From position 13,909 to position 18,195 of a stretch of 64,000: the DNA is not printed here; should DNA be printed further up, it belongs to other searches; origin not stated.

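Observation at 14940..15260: The PUL's hybrid two-component regulator has HisKA, REC and AraC domains but no room for an ATPase (HATPase_c) domain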

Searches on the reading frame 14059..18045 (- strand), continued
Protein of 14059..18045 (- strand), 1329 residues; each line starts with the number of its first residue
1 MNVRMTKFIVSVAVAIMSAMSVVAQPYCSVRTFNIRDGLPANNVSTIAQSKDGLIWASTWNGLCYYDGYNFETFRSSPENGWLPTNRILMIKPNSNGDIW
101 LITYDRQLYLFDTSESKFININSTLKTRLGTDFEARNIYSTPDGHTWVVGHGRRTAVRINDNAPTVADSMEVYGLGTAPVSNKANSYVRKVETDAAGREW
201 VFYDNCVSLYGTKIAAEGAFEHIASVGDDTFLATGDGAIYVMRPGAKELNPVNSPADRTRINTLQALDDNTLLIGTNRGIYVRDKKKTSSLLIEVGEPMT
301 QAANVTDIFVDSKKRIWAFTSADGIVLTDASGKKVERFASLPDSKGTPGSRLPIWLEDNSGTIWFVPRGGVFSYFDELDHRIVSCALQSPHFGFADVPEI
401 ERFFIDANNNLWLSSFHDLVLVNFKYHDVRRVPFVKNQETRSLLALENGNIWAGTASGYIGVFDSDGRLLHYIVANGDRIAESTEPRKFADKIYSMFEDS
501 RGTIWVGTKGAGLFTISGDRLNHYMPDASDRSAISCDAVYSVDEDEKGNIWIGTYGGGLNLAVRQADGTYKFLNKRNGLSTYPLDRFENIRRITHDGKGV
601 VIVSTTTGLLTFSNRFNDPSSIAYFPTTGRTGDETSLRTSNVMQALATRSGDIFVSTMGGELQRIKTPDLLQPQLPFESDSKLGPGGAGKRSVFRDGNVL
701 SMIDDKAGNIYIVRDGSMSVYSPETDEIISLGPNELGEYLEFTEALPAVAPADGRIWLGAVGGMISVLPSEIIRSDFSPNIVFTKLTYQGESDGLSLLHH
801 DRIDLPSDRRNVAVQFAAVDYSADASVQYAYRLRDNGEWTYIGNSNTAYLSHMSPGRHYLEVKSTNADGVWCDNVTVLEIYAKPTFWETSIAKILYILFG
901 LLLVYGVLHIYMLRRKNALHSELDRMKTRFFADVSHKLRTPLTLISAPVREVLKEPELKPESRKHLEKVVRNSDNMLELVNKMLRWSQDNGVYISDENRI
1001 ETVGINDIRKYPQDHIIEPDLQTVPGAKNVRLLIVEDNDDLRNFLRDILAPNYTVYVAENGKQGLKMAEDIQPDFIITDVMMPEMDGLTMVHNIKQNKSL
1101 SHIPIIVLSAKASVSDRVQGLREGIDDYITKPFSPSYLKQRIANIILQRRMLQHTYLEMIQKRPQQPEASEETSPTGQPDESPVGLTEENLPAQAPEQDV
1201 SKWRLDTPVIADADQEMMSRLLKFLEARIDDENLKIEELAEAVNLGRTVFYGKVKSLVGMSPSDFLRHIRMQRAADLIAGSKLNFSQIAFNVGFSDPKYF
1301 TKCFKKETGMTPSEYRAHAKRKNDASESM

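Call 5: find_homologous_proteins(query=window:14059-18045:-, max_evalue=1e-10)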
Query window:14059-18045:- (1329 aa): 1532 proteins with E <= 1e-10 among 8000 candidates; the best 120 are listed.
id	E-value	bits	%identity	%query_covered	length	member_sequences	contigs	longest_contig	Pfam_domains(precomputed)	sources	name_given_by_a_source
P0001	0.0e+0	3001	98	100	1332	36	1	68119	PF12833.14,PF07495.20,PF07494.18,PF00512.32,PF00165.30,PF00072.31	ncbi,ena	-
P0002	0.0e+0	1740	58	99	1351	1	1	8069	PF12833.14,PF07495.20,PF07494.18,PF00512.32,PF00165.30,PF00072.31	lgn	-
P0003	0.0e+0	1731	59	98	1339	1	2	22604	PF12833.14,PF07495.20,PF07494.18,PF00512.32,PF00165.30,PF00072.31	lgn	-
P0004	0.0e+0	1726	58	99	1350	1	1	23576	PF12833.14,PF07495.20,PF07494.18,PF00512.32,PF00165.30,PF00072.31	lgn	-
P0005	0.0e+0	1707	56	99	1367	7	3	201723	PF12833.14,PF07495.20,PF07494.18,PF00512.32,PF00165.30,PF00072.31,PF08450.19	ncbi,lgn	-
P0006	0.0e+0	1696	57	99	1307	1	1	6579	PF12833.14,PF07495.20,PF07494.18,PF00512.32,PF00165.30,PF00072.31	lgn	-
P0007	0.0e+0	1694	57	99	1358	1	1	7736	PF12833.14,PF07495.20,PF07494.18,PF00512.32,PF00165.30,PF00072.31,PF08450.19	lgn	-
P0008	0.0e+0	1279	47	99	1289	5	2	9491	PF12833.14,PF07495.20,PF07494.18,PF00512.32,PF00165.30,PF00072.31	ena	-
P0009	0.0e+0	1260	46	97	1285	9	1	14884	PF12833.14,PF07495.20,PF07494.18,PF00512.32,PF00165.30,PF00072.31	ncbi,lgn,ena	-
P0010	0.0e+0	1255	46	98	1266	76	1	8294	PF12833.14,PF07495.20,PF07494.18,PF00512.32,PF00165.30,PF00072.31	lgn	-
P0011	0.0e+0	1255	46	98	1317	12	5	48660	PF12833.14,PF07495.20,PF07494.18,PF00512.32,PF00165.30,PF00072.31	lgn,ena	-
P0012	0.0e+0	1234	46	99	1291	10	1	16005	PF12833.14,PF07495.20,PF07494.18,PF00512.32,PF00165.30,PF00072.31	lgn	-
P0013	0.0e+0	1218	45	99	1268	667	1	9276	PF12833.14,PF07495.20,PF07494.18,PF00512.32,PF00165.30,PF00072.31,PF08450.19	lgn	-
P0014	0.0e+0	1200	44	99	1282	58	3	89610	PF12833.14,PF07495.20,PF07494.18,PF00512.32,PF00165.30,PF00072.31,PF08450.19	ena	-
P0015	0.0e+0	1185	45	99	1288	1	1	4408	PF12833.14,PF07495.20,PF07494.18,PF00512.32,PF00165.30,PF00072.31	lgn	-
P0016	0.0e+0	1184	44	99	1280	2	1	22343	PF12833.14,PF07495.20,PF07494.18,PF00512.32,PF00165.30,PF00072.31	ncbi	-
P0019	0.0e+0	1161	43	99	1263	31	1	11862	PF12833.14,PF07495.20,PF07494.18,PF00512.32,PF00165.30,PF00072.31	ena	-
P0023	0.0e+0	1151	45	98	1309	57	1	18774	PF12833.14,PF07495.20,PF07494.18,PF00512.32,PF00165.30,PF00072.31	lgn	-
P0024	0.0e+0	1142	42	99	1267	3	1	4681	PF12833.14,PF07495.20,PF07494.18,PF00512.32,PF00165.30,PF00072.31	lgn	-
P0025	0.0e+0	1128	42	99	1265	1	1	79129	PF12833.14,PF07495.20,PF23748.2,PF07494.18,PF00512.32,PF00165.30,PF00072.31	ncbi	-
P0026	0.0e+0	1092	42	98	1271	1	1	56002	PF12833.14,PF07495.20,PF07494.18,PF00512.32,PF00165.30,PF00072.31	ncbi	-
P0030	1.1e-231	791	36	71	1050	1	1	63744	PF12833.14,PF07495.20,PF07494.18,PF00165.30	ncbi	-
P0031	8.1e-226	771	36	69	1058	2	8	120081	PF12833.14,PF07495.20,PF07494.18,PF00165.30,PF08450.19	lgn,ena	-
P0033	1.4e-215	737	30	73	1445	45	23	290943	PF12833.14,PF07495.20,PF07494.18,PF02518.32,PF00512.32,PF00165.30,PF00072.31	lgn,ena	-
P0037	2.3e-142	495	26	73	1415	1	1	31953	PF12833.14,PF07495.20,PF07494.18,PF02518.32,PF00512.32,PF00165.30,PF00072.31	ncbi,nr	ncbi:MAG: response regulator [Bacteroides sp.]|nr:response regulator [Bacteroides sp.]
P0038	8.2e-137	476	26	71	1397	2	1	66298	PF12833.14,PF07495.20,PF07494.18,PF02518.32,PF00512.32,PF00165.30,PF00072.31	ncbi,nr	ncbi:MAG: response regulator [Bacteroides sp.]|nr:response regulator [Bacteroides sp.]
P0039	1.1e-133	466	26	71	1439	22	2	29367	PF12833.14,PF07495.20,PF07494.18,PF02518.32,PF00512.32,PF00165.30,PF00072.31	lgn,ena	-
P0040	1.0e-128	449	25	73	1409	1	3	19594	PF12833.14,PF07495.20,PF07494.18,PF14870.13,PF02518.32,PF00512.32,PF00165.30,PF00072.31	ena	-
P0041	2.3e-122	428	26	72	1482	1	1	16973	PF12833.14,PF07495.20,PF23748.2,PF07494.18,PF02518.32,PF00512.32,PF00165.30,PF00072.31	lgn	-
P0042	4.1e-122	427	26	72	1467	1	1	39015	PF12833.14,PF07495.20,PF07494.18,PF02518.32,PF00512.32,PF00165.30,PF00072.31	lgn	-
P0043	4.1e-122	427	23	77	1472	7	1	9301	PF12833.14,PF07495.20,PF07494.18,PF02518.32,PF00512.32,PF00165.30,PF00072.31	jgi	jgi:signal transduction histidine kinase/ligand-binding sensor domain-containing protein/DNA-binding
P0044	1.2e-121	426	26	72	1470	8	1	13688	PF12833.14,PF07495.20,PF07494.18,PF02518.32,PF00512.32,PF00165.30,PF00072.31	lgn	-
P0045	4.7e-121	424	25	72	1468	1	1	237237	PF12833.14,PF07495.20,PF07494.18,PF02518.32,PF00512.32,PF00165.30,PF00072.31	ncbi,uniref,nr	ncbi:hybrid sensor histidine kinase/response regulator [Bacteroides sp. 214]|uniref:hybrid sensor hi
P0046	6.7e-121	423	26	74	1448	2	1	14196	PF12833.14,PF07495.20,PF07494.18,PF20067.6,PF02518.32,PF00512.32,PF00165.30,PF00072.31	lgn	-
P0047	3.9e-120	421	25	76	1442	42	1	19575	PF12833.14,PF07495.20,PF07494.18,PF02518.32,PF00512.32,PF00165.30,PF00072.31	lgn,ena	-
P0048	2.2e-119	418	25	74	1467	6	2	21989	PF12833.14,PF07495.20,PF07494.18,PF02518.32,PF00512.32,PF00165.30,PF00072.31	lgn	-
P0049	4.4e-118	414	23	62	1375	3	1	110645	PF12833.14,PF07495.20,PF23748.2,PF07494.18,PF02518.32,PF00512.32,PF00165.30,PF00072.31,PF08450.19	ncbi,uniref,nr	ncbi:hybrid sensor histidine kinase/response regulator transcription factor [Flavobacterium sp. JAS]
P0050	7.8e-118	413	25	72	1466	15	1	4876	PF12833.14,PF07495.20,PF07494.18,PF02518.32,PF00512.32,PF00165.30,PF00072.31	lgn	-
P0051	1.7e-117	412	23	78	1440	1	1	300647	PF12833.14,PF07495.20,PF07494.18,PF02518.32,PF00512.32,PF00165.30,PF00072.31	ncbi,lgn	-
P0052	9.5e-117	410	24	73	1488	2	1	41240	PF12833.14,PF07495.20,PF23748.2,PF07494.18,PF02518.32,PF00512.32,PF00165.30,PF00072.31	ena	-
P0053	4.7e-116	407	24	74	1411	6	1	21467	PF12833.14,PF07495.20,PF23748.2,PF07494.18,PF02518.32,PF00512.32,PF00165.30,PF00072.31,PF08450.19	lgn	-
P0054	1.3e-114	403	33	22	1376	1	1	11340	PF12833.14,PF07495.20,PF23748.2,PF07494.18,PF02518.32,PF00512.32,PF00165.30,PF00072.31,PF08450.19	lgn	-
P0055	3.9e-114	401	36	22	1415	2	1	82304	PF12833.14,PF07495.20,PF23748.2,PF07494.18,PF02518.32,PF00512.32,PF00165.30,PF00072.31,PF08450.19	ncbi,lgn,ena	-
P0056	3.9e-114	401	24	74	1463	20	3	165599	PF12833.14,PF07495.20,PF07494.18,PF02518.32,PF00512.32,PF00165.30,PF00072.31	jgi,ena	-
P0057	4.3e-114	401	24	74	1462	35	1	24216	PF12833.14,PF07495.20,PF07494.18,PF02518.32,PF00512.32,PF00165.30,PF00072.31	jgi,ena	-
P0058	3.7e-113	398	26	54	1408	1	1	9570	PF12833.14,PF07495.20,PF23748.2,PF07494.18,PF02518.32,PF00512.32,PF16819.12,PF00165.30,PF00072.31,PF08450.19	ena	-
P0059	2.1e-112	395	26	73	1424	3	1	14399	PF12833.14,PF07495.20,PF07494.18,PF02518.32,PF00512.32,PF00165.30,PF00072.31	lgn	-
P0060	2.3e-112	395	34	23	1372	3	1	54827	PF12833.14,PF07495.20,PF23748.2,PF07494.18,PF02518.32,PF00512.32,PF00165.30,PF00072.31,PF08450.19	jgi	jgi:ligand-binding sensor domain-containing protein/signal transduction histidine kinase/DNA-binding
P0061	3.3e-112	395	24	72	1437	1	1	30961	PF12833.14,PF07495.20,PF07494.18,PF02518.32,PF00512.32,PF00165.30,PF00072.31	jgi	-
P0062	2.3e-111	392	34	22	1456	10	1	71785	PF12833.14,PF07495.20,PF07494.18,PF02518.32,PF00512.32,PF00165.30,PF00072.31,PF08450.19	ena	-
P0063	3.2e-111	391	33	25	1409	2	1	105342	PF12833.14,PF07495.20,PF23748.2,PF07494.18,PF02518.32,PF00512.32,PF00165.30,PF00072.31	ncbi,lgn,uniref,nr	ncbi:hybrid sensor histidine kinase/response regulator transcription factor [Mariniflexile maritimum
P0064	6.9e-111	390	24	74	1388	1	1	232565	PF12833.14,PF07495.20,PF07494.18,PF02518.32,PF00512.32,PF16819.12,PF00165.30,PF00072.31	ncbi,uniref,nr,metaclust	ncbi:hybrid sensor histidine kinase/response regulator transcription factor [Labilibacter marinus]|u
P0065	1.0e-110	390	35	21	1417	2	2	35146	PF12833.14,PF07495.20,PF23748.2,PF07494.18,PF14870.13,PF02518.32,PF00512.32,PF00165.30,PF00072.31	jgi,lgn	-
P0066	5.8e-110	387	21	74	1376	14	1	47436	PF12833.14,PF07495.20,PF23748.2,PF07494.18,PF14870.13,PF02518.32,PF00512.32,PF00165.30,PF00072.31,PF08450.19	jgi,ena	-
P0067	1.2e-109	386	23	73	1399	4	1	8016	PF12833.14,PF07495.20,PF07494.18,PF02518.32,PF00512.32,PF00165.30,PF00072.31,PF08450.19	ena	-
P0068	2.4e-109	385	24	72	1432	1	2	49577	PF12833.14,PF07495.20,PF07494.18,PF02518.32,PF00512.32,PF00165.30,PF00072.31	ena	-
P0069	2.8e-109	385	25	74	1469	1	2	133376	PF12833.14,PF07495.20,PF07494.18,PF02518.32,PF00512.32,PF00165.30,PF00072.31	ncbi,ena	-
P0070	4.3e-109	384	33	22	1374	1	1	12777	PF12833.14,PF07495.20,PF07494.18,PF02518.32,PF00512.32,PF00165.30,PF00072.31,PF08450.19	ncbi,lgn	-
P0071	1.3e-107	379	24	72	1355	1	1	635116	PF12833.14,PF07495.20,PF23748.2,PF07494.18,PF02518.32,PF00512.32,PF00165.30,PF00072.31,PF08450.19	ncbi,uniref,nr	ncbi:hybrid sensor histidine kinase/response regulator transcription factor [Chitinophaga tropicalis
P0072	2.9e-107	378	35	22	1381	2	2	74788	PF12833.14,PF07495.20,PF23748.2,PF07494.18,PF02518.32,PF00512.32,PF00165.30,PF00072.31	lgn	-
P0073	5.0e-107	378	32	23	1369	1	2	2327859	PF12833.14,PF07495.20,PF23748.2,PF07494.18,PF02518.32,PF00512.32,PF00165.30,PF00072.31,PF08450.19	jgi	jgi:ligand-binding sensor domain-containing protein/signal transduction histidine kinase/DNA-binding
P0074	5.2e-107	377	24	73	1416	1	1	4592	PF12833.14,PF07495.20,PF07494.18,PF02518.32,PF00512.32,PF00165.30,PF00072.31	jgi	-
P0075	6.7e-107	377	33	22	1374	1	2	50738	PF12833.14,PF07495.20,PF23748.2,PF07494.18,PF02518.32,PF00512.32,PF00165.30,PF00072.31,PF08450.19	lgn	-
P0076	1.8e-106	376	25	73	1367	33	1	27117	PF12833.14,PF07495.20,PF07494.18,PF02518.32,PF00512.32,PF00165.30,PF00072.31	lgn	-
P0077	2.6e-106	375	33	21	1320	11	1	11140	PF12833.14,PF07495.20,PF07494.18,PF13570.14,PF02518.32,PF00512.32,PF00165.30,PF00072.31,PF08450.19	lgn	-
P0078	6.5e-106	374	24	55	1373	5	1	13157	PF12833.14,PF07495.20,PF23748.2,PF07494.18,PF02518.32,PF00512.32,PF00165.30,PF00072.31,PF08450.19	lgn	-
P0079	6.8e-106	374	32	23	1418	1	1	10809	PF12833.14,PF07495.20,PF23748.2,PF07494.18,PF02518.32,PF00512.32,PF00165.30,PF00072.31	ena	-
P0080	7.8e-106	374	24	72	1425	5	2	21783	PF12833.14,PF07495.20,PF07494.18,PF02518.32,PF00512.32,PF00165.30,PF00072.31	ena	-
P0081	1.9e-105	372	33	25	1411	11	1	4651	PF12833.14,PF07495.20,PF23748.2,PF07494.18,PF02518.32,PF00512.32,PF00165.30,PF00072.31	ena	-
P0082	2.7e-105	372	32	21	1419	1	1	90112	PF12833.14,PF07495.20,PF23748.2,PF07494.18,PF02518.32,PF00512.32,PF00165.30,PF00072.31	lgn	-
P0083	1.1e-104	370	34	22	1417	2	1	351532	PF12833.14,PF07495.20,PF23748.2,PF07494.18,PF02518.32,PF00512.32,PF00165.30,PF00072.31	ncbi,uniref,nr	ncbi:hybrid sensor histidine kinase/response regulator transcription factor [uncultured Algibacter s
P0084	1.2e-104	370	22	81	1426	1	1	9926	PF12833.14,PF07495.20,PF07494.18,PF02518.32,PF00512.32,PF00165.30,PF00072.31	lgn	-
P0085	8.5e-104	367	25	53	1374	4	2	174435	PF12833.14,PF07495.20,PF07494.18,PF02518.32,PF00512.32,PF00165.30,PF00072.31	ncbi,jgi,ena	-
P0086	2.7e-103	365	33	22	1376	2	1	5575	PF12833.14,PF07495.20,PF07494.18,PF02518.32,PF00512.32,PF00165.30,PF00072.31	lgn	-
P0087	7.1e-103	364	34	23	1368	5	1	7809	PF12833.14,PF07495.20,PF23748.2,PF07494.18,PF02518.32,PF00512.32,PF00165.30,PF00072.31,PF08450.19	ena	-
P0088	1.0e-102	363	31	22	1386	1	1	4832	PF12833.14,PF07495.20,PF23748.2,PF07494.18,PF02518.32,PF00512.32,PF00165.30,PF00072.31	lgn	-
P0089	3.4e-102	362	26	52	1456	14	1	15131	PF12833.14,PF07495.20,PF07494.18,PF02518.32,PF00512.32,PF00165.30,PF00072.31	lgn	-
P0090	1.9e-101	359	23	55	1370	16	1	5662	PF12833.14,PF07495.20,PF23748.2,PF07494.18,PF02518.32,PF00512.32,PF16819.12,PF00165.30,PF00072.31,PF08450.19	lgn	-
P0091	2.0e-101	359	32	21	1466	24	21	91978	PF12833.14,PF07495.20,PF07494.18,PF02518.32,PF00512.32,PF00165.30,PF00072.31,PF08450.19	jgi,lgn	-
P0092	2.3e-101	359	22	79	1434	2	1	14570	PF12833.14,PF07495.20,PF07494.18,PF02518.32,PF00512.32,PF00165.30,PF00072.31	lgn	-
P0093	2.8e-101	358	33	22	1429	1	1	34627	PF12833.14,PF07495.20,PF07494.18,PF02518.32,PF00512.32,PF00165.30,PF00072.31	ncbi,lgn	-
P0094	3.2e-101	358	32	22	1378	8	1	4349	PF12833.14,PF07495.20,PF07494.18,PF02518.32,PF00512.32,PF00165.30,PF00072.31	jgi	jgi:signal transduction histidine kinase/ligand-binding sensor domain-containing protein/DNA-binding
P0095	5.0e-101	358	30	21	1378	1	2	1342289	PF12833.14,PF07495.20,PF07494.18,PF02518.32,PF00512.32,PF00165.30,PF00072.31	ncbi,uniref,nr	ncbi:two-component regulator propeller domain-containing protein [Cyclobacterium jeungdonense]|unire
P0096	5.1e-101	358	33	24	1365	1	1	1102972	PF12833.14,PF07495.20,PF07494.18,PF02518.32,PF00512.32,PF00165.30,PF00072.31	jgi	jgi:signal transduction histidine kinase/ligand-binding sensor domain-containing protein/DNA-binding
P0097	6.0e-101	357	31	25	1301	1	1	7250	PF12833.14,PF07495.20,PF23748.2,PF07494.18,PF02518.32,PF00512.32,PF16819.12,PF00165.30,PF00072.31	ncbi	ncbi:MAG: two-component regulator propeller domain-containing protein, partial [Ignavibacteriota bac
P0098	8.0e-101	357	23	75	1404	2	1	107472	PF12833.14,PF07494.18,PF02518.32,PF00512.32,PF00165.30,PF00072.31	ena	-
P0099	1.3e-100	356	34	22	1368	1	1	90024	PF12833.14,PF07495.20,PF23748.2,PF07494.18,PF02518.32,PF00512.32,PF16819.12,PF00165.30,PF00072.31,PF08450.19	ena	-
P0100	2.1e-100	356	22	75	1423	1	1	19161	PF12833.14,PF07495.20,PF07494.18,PF02518.32,PF00512.32,PF00165.30,PF00072.31,PF08450.19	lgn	-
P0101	2.9e-100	355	32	21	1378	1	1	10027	PF12833.14,PF07495.20,PF07494.18,PF02518.32,PF00512.32,PF00165.30,PF00072.31,PF08450.19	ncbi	-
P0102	3.2e-100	355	34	22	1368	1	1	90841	PF12833.14,PF07495.20,PF23748.2,PF07494.18,PF02518.32,PF00512.32,PF16819.12,PF00165.30,PF00072.31,PF08450.19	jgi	-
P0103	7.0e-100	354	32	22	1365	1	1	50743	PF12833.14,PF07495.20,PF07494.18,PF02518.32,PF00512.32,PF00165.30,PF00072.31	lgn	-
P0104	7.9e-100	354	24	72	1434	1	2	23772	PF12833.14,PF07495.20,PF07494.18,PF02518.32,PF00512.32,PF00165.30,PF00072.31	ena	-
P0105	8.7e-100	354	23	55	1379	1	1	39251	PF12833.14,PF07495.20,PF07494.18,PF02518.32,PF00512.32,PF16819.12,PF00165.30,PF00072.31,PF08450.19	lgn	-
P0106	1.1e-99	353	33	22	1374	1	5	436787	PF12833.14,PF07495.20,PF23748.2,PF07494.18,PF02518.32,PF00512.32,PF00165.30,PF00072.31,PF08450.19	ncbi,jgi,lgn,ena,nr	ncbi:MAG TPA: two-component regulator propeller domain-containing protein [bacterium]|nr:two-compone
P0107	1.3e-99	353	34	22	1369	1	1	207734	PF12833.14,PF07495.20,PF07494.18,PF02518.32,PF00512.32,PF00165.30,PF00072.31,PF08450.19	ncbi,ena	-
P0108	2.1e-99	352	34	23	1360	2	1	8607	PF12833.14,PF07495.20,PF23748.2,PF07494.18,PF02518.32,PF00512.32,PF00165.30,PF00072.31,PF08450.19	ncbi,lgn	-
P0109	3.5e-99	352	34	24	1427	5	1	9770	PF12833.14,PF07495.20,PF07494.18,PF02518.32,PF00512.32,PF00165.30,PF00072.31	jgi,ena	-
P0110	7.5e-99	350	32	21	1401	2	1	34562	PF12833.14,PF07495.20,PF07494.18,PF02518.32,PF00512.32,PF00165.30,PF00072.31,PF08450.19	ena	-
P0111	1.1e-98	350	32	21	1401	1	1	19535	PF12833.14,PF07495.20,PF23748.2,PF07494.18,PF02518.32,PF00512.32,PF00165.30,PF00072.31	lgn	-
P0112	1.5e-98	349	32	23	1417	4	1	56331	PF12833.14,PF07495.20,PF23748.2,PF07494.18,PF02518.32,PF00512.32,PF00165.30,PF00072.31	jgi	jgi:signal transduction histidine kinase/ligand-binding sensor domain-containing protein/DNA-binding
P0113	4.0e-98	348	24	78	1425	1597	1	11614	PF12833.14,PF07495.20,PF07494.18,PF02518.32,PF00512.32,PF00165.30,PF00072.31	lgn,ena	-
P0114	5.0e-98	348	33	22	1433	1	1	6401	PF12833.14,PF07495.20,PF07494.18,PF02518.32,PF00512.32,PF00165.30,PF00072.31,PF08450.19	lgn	-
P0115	6.5e-98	347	32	25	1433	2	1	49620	PF12833.14,PF07495.20,PF07494.18,PF02518.32,PF00512.32,PF00165.30,PF00072.31,PF08450.19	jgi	jgi:signal transduction histidine kinase/ligand-binding sensor domain-containing protein/DNA-binding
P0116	8.2e-98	347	32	22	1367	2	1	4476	PF12833.14,PF07495.20,PF23748.2,PF07494.18,PF02518.32,PF00512.32,PF13589.13,PF00165.30,PF00072.31,PF08450.19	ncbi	-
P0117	8.7e-98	347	33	22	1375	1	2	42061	PF12833.14,PF07495.20,PF23748.2,PF07494.18,PF02518.32,PF00512.32,PF00165.30,PF00072.31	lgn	-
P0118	9.1e-98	347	22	72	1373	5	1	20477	PF12833.14,PF07495.20,PF23748.2,PF07494.18,PF02518.32,PF00512.32,PF00165.30,PF00072.31,PF08450.19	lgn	-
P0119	1.2e-97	346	25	74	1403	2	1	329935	PF12833.14,PF07495.20,PF07494.18,PF02518.32,PF00512.32,PF00165.30,PF00072.31,PF08450.19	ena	-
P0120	1.3e-97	346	33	21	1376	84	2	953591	PF12833.14,PF07495.20,PF23748.2,PF07494.18,PF02518.32,PF00512.32,PF00165.30,PF00072.31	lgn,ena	-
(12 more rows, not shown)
